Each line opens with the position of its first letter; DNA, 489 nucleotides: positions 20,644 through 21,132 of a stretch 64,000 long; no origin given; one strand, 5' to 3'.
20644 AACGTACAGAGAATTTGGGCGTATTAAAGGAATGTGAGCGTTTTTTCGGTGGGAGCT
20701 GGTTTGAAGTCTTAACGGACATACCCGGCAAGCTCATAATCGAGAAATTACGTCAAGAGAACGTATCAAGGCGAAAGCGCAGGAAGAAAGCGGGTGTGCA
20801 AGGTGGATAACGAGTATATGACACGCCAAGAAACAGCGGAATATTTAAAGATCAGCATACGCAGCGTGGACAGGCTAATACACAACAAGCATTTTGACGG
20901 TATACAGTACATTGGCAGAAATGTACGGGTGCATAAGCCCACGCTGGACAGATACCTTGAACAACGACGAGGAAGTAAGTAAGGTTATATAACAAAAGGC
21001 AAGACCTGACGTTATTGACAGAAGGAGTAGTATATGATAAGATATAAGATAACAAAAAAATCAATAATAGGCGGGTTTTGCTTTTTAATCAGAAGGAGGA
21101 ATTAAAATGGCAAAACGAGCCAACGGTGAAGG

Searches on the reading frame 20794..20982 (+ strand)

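Call 54: search_protein_families(library=ncbifam, proteins=[window:20794-20982:+], max_evalue=0.01)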
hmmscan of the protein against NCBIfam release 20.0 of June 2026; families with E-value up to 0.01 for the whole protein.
window:20794-20982:+ (62 aa): 2 families
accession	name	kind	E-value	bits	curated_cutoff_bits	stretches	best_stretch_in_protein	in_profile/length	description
TIGR01764.1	excise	domain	1e-10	41.8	28.8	1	8-57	1-49/49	excisionase family DNA-binding protein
NF033594.2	transpos_ISNCY_2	equivalog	0.0041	16.3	250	1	3-50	5-52/368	ISNCY family transposase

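Call 55: search_protein_families(library=pfam, proteins=[window:20794-20982:+], max_evalue=0.001)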
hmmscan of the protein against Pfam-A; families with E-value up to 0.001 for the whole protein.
window:20794-20982:+ (62 aa): 2 families
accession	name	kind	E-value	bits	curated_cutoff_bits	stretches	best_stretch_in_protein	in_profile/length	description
PF12728.13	HTH_17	-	9.1e-10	39.1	27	1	8-59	1-51/51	Helix-turn-helix domain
PF09035.16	Tn916-Xis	-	0.00079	20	22.9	1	9-57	16-65/69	Excisionase from transposon Tn916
